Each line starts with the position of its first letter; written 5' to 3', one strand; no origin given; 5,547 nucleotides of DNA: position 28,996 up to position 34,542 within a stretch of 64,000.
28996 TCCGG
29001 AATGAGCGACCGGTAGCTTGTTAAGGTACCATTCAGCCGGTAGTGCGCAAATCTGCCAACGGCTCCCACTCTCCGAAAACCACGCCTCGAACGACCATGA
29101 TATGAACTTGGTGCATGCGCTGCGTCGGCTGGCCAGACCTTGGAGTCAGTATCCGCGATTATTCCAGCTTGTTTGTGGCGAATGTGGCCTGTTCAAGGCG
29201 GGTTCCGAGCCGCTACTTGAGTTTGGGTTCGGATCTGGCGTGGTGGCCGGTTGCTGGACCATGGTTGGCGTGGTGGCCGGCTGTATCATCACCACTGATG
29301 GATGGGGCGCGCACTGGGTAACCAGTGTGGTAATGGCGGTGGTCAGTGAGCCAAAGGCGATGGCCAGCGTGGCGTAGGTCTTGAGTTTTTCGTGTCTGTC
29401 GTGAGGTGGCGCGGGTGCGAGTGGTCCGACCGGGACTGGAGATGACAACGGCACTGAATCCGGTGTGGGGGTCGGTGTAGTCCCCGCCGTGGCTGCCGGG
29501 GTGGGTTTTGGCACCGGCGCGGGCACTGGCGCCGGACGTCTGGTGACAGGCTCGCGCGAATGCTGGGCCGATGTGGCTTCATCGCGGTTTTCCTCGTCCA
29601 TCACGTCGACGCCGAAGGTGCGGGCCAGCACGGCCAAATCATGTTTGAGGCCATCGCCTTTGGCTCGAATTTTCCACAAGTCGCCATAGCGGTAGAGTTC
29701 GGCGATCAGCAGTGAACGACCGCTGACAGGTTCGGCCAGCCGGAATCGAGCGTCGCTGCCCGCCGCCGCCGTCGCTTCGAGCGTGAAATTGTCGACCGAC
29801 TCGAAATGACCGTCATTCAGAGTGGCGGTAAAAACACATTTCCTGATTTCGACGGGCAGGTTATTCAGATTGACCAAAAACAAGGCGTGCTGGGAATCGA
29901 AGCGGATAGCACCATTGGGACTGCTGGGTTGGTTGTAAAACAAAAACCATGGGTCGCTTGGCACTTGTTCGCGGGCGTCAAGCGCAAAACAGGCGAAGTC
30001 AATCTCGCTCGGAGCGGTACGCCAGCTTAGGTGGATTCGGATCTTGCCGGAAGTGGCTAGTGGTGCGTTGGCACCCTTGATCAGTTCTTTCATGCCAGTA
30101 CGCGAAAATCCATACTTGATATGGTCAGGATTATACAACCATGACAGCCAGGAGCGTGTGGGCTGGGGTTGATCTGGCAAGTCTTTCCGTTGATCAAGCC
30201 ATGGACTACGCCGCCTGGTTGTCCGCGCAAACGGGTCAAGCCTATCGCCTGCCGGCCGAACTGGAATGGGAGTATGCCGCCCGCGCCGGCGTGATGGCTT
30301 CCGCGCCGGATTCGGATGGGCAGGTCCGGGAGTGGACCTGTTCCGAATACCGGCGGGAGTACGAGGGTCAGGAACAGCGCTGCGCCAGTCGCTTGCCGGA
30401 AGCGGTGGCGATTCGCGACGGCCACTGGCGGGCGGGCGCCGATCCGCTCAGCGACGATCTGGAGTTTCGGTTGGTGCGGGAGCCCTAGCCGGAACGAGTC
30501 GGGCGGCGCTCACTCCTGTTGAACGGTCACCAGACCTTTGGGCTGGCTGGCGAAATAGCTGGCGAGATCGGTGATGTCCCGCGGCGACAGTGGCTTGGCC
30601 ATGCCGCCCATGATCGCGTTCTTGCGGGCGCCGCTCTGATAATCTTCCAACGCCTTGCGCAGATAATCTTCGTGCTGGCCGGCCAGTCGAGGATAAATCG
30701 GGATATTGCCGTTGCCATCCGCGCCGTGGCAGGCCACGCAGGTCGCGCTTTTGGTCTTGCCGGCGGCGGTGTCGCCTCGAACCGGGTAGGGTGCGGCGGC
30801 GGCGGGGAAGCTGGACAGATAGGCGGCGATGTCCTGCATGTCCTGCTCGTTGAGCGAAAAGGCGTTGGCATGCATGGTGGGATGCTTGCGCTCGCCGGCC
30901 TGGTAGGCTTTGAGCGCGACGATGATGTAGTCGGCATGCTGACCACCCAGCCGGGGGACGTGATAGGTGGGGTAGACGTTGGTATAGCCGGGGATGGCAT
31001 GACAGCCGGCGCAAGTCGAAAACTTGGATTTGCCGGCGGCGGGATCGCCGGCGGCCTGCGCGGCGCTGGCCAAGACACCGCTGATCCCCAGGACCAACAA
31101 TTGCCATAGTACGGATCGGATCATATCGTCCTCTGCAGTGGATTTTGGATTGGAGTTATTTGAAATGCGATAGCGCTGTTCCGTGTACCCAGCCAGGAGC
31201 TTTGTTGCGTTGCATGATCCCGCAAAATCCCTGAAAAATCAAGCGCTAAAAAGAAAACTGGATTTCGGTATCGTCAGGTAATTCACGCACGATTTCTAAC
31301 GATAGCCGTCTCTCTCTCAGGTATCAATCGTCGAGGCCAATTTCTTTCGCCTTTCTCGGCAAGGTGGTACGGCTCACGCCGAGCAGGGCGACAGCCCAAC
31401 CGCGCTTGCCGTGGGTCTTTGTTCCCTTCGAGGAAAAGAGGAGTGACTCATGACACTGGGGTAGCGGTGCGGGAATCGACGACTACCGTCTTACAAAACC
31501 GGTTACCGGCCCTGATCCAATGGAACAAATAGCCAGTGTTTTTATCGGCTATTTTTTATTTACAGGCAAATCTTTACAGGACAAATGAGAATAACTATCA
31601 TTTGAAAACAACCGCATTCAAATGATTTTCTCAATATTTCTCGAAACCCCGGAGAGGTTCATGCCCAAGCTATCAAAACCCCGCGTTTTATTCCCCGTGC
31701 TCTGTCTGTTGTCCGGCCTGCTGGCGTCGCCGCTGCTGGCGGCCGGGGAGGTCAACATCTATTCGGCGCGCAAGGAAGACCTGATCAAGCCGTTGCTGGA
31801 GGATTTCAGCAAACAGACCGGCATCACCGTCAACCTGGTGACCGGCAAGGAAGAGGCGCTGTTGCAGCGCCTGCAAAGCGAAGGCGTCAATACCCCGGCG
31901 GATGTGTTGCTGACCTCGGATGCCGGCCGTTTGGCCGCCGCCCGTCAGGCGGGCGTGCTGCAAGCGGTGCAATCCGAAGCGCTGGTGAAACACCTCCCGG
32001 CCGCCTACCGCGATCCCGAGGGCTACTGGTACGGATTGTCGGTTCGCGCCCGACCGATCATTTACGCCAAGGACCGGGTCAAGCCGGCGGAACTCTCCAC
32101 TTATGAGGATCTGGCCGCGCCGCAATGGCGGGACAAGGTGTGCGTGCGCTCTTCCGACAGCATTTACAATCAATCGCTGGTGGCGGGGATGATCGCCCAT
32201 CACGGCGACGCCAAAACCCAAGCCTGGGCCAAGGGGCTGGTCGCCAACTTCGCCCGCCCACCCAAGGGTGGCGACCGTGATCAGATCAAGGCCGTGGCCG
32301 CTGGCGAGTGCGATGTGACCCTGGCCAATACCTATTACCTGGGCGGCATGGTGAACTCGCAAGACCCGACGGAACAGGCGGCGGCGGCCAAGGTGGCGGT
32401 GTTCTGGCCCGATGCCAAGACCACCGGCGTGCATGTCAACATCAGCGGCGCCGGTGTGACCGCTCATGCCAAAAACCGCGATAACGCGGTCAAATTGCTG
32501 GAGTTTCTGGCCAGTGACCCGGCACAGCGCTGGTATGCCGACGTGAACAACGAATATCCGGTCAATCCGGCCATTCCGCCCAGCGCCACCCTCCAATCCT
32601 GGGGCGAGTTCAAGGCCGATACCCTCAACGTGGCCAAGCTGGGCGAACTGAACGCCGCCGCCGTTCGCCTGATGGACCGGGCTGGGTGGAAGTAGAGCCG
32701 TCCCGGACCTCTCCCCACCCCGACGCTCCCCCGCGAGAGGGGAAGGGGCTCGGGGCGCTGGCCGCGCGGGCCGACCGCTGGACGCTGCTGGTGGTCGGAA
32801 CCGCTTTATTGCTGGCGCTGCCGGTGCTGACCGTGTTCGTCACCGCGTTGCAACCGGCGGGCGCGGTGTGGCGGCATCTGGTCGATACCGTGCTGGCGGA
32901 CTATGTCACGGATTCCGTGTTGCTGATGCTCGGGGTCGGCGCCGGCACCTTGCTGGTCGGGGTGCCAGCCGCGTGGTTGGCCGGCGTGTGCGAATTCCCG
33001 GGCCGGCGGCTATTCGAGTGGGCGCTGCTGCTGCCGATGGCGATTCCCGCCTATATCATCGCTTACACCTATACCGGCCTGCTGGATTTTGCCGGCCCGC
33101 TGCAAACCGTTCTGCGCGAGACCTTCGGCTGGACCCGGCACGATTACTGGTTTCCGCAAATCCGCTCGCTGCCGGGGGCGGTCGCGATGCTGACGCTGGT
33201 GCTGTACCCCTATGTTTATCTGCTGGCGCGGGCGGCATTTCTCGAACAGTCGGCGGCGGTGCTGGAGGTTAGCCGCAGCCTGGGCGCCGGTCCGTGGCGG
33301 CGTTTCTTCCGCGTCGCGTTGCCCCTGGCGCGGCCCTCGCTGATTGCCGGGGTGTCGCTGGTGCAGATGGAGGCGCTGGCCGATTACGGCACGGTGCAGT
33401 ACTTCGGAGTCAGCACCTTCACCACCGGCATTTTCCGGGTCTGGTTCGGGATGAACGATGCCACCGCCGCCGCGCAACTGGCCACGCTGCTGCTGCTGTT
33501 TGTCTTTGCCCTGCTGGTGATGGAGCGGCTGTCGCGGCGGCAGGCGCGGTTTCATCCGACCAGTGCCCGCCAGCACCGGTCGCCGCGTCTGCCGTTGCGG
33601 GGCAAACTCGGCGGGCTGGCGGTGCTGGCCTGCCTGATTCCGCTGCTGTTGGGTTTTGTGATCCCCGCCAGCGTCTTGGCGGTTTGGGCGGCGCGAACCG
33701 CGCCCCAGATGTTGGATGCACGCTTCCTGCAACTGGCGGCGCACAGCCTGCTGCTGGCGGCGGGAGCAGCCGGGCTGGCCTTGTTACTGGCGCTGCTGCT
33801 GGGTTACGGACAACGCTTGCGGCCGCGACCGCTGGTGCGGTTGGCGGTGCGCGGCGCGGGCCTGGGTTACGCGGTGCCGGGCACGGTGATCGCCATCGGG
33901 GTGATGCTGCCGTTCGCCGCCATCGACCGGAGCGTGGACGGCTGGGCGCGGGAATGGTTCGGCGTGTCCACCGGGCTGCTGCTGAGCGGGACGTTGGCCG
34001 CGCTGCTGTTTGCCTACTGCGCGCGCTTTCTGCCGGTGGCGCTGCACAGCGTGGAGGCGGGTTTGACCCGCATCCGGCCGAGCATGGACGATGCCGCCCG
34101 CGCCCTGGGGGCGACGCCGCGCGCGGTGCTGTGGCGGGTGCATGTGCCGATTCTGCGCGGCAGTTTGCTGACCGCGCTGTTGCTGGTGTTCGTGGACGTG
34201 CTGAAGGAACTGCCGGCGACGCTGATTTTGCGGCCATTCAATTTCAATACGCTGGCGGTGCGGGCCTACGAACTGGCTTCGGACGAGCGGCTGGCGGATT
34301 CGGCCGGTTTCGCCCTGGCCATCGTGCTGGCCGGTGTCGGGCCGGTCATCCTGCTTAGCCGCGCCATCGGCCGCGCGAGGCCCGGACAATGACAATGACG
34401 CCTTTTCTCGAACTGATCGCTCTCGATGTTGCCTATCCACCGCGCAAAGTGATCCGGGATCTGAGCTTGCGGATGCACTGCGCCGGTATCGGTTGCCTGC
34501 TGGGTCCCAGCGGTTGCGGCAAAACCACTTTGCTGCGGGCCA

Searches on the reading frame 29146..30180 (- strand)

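Call 18: search_protein_families(library=pfam, proteins=[window:29146-30180:-], max_evalue=0.01)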
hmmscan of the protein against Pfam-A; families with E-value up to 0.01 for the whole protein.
window:29146-30180:- (344 aa): 1 family
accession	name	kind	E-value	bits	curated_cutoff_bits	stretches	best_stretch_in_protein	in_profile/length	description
PF02342.23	TerD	-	8e-26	91.1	25.3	1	32-189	4-187/187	TerD domain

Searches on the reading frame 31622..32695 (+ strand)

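Call 77: search_protein_families(library=pfam, proteins=[window:31622-32695:+], max_evalue=0.00001)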
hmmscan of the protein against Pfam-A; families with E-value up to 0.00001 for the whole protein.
window:31622-32695:+ (357 aa): 4 families
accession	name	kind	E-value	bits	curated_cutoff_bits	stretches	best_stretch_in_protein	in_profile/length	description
PF13416.11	SBP_bac_8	-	1e-20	75.1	27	1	59-332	3-279/279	Bacterial extracellular solute-binding protein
PF01547.30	SBP_bac_1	-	4.2e-20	73.4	26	1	54-302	10-306/307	Bacterial extracellular solute-binding protein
PF13343.11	SBP_bac_6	-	6.5e-19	68.8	24.6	1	91-318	2-224/245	Bacterial extracellular solute-binding protein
PF13531.11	SBP_bac_11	-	9.6e-16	58.7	25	1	47-303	4-219/227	Bacterial extracellular solute-binding protein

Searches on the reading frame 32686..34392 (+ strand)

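Call 77: search_protein_families(library=pfam, proteins=[window:32686-34392:+], max_evalue=0.00001)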
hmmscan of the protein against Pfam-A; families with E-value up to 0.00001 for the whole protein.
window:32686-34392:+ (568 aa): 1 family
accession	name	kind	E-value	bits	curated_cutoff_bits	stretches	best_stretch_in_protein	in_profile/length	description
PF00528.27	BPD_transp_1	-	9.9e-21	74.7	26.4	2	92-286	1-182/184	Binding-protein-dependent transport system inner membrane component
